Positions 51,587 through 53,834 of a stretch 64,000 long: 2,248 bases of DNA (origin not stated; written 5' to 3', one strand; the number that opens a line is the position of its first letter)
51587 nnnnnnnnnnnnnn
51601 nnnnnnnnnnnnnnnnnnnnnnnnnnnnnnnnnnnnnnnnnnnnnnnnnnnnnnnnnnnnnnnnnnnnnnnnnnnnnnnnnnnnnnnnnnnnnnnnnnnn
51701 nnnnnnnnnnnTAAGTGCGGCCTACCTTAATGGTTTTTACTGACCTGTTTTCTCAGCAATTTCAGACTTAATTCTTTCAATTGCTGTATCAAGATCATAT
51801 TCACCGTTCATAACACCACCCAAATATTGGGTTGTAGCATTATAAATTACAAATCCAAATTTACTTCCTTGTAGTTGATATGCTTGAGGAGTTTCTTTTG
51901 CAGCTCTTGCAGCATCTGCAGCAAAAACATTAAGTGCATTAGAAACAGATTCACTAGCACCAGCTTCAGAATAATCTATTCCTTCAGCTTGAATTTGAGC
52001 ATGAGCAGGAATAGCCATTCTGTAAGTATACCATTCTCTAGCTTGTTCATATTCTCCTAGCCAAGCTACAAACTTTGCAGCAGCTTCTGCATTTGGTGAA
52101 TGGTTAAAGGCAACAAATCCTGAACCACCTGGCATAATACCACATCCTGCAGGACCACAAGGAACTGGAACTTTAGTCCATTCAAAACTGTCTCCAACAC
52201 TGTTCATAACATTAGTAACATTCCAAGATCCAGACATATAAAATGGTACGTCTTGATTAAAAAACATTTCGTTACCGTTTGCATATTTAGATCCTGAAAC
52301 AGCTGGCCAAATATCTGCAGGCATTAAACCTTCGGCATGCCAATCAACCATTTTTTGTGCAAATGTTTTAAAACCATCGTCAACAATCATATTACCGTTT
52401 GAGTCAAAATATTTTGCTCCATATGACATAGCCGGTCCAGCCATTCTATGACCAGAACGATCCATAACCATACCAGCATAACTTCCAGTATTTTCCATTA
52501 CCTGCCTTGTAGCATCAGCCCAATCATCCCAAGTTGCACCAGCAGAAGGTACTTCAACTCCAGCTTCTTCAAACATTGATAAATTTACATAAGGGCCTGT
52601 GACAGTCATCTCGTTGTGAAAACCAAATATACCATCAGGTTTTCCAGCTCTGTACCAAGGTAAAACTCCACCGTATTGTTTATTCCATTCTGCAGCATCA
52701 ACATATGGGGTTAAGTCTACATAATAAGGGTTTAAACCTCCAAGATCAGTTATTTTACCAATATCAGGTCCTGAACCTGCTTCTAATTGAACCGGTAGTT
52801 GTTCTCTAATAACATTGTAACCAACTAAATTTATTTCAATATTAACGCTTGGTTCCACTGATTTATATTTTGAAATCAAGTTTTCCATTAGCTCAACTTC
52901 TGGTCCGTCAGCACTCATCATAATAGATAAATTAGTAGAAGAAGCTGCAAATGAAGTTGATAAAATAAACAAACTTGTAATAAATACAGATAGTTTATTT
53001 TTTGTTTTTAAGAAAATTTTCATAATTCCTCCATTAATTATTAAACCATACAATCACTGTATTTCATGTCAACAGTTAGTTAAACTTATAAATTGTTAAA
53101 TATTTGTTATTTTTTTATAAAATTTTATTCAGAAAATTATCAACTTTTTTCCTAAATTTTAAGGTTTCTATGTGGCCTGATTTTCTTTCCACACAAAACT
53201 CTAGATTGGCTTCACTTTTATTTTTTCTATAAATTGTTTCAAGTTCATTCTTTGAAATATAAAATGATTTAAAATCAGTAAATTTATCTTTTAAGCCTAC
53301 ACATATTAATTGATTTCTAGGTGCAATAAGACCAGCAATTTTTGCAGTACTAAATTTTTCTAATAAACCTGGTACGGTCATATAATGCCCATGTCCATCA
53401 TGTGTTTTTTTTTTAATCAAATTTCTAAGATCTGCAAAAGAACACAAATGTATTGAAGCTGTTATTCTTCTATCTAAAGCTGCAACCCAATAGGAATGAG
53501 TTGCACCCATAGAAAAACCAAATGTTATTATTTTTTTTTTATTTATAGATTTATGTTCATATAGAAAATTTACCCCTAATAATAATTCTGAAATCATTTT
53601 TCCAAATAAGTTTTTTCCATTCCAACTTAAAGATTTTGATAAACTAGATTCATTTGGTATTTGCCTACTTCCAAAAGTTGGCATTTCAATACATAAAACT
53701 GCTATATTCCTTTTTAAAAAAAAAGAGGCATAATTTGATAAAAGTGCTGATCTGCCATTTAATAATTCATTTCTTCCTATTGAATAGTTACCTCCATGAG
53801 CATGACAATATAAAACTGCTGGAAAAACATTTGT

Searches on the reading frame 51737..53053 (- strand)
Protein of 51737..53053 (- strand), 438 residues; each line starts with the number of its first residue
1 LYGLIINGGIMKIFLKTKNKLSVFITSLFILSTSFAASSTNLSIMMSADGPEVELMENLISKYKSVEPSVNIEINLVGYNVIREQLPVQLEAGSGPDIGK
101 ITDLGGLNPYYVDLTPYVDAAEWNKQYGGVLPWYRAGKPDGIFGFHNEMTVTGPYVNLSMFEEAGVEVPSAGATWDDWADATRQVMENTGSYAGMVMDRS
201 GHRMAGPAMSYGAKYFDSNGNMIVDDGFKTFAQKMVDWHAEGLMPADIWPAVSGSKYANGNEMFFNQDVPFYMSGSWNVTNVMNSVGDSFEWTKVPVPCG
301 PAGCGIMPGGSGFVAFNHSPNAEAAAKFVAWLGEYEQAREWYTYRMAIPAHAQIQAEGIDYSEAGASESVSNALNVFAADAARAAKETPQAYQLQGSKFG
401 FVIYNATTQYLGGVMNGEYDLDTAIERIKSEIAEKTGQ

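Call 6: search_protein_families(library=ncbifam, proteins=[window:51737-53053:-], max_evalue=0.00001)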
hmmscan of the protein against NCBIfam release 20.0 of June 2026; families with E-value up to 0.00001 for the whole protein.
window:51737-53053:- (438 aa): 0 families

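Call 27: search_protein_families(library=pfam, max_evalue=0.00001, proteins=[window:51737-53053:-])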
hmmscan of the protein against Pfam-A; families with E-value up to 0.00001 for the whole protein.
window:51737-53053:- (438 aa): 2 families
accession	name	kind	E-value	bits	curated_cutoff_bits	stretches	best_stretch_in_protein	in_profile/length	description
PF01547.30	SBP_bac_1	-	1.4e-23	84.8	26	1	55-337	9-305/307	Bacterial extracellular solute-binding protein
PF13416.11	SBP_bac_8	-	4.9e-21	76.2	27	1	70-356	10-267/279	Bacterial extracellular solute-binding protein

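Call 55: search_solved_structures(query=window:51737-53053:-, max_evalue=0.001)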
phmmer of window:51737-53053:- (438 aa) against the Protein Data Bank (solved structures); distinct sequences matched with E-value up to 0.001: 11.
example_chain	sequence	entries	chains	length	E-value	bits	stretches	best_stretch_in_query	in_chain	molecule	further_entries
2w7y_A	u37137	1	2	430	5e-09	38.9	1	54-410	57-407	PROBABLE SUGAR ABC TRANSPORTER, SUGAR-BINDING PROTEIN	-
3uor_A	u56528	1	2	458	2.8e-08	36.4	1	250-336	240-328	ABC transporter sugar binding protein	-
5ci5_A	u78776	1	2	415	7e-08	35.1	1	41-343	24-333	Extracellular solute-binding protein family 1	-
7x0i_A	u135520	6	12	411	4.6e-07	32.4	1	42-343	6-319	CbpB | CpbB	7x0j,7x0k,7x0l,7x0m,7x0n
5f7v_A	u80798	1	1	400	8.9e-06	28.1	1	48-339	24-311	Lmo0181 protein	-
7bvt_A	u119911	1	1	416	3.2e-05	26.3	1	153-353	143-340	Hypothetical sugar ABC-transporter sugar binding protein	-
4qrz_A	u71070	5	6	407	4.9e-05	25.7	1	51-429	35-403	ABC-TYPE SUGAR TRANSPORTER | ABC transporter, substrate binding protein (Sugar)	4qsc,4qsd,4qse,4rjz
5k2x_A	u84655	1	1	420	0.00046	22.5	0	63-364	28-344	Sugar ABC transporter permease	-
5k2y_A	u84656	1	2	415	0.00054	22.3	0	63-364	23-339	Probable periplasmic sugar-binding lipoprotein UspC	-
3jzj_A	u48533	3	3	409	0.00085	21.6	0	154-338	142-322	Acarbose/maltose binding protein GacH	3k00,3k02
3k01_A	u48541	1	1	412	0.00086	21.6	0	154-338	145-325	Acarbose/maltose binding protein GacH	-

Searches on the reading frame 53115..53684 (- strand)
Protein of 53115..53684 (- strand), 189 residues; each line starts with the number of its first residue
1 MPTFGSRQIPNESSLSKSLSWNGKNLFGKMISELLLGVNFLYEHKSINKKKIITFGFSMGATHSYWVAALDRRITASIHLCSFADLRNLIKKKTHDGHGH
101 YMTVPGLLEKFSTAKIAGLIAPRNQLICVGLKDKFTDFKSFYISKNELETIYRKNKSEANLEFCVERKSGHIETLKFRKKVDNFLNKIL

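Call 6: search_protein_families(library=ncbifam, proteins=[window:53115-53684:-], max_evalue=0.00001)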
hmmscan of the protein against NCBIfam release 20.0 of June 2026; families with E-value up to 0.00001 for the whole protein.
window:53115-53684:- (189 aa): 0 families

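Call 27: search_protein_families(library=pfam, max_evalue=0.00001, proteins=[window:53115-53684:-])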
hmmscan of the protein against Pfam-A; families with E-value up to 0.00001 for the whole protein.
window:53115-53684:- (189 aa): 0 families
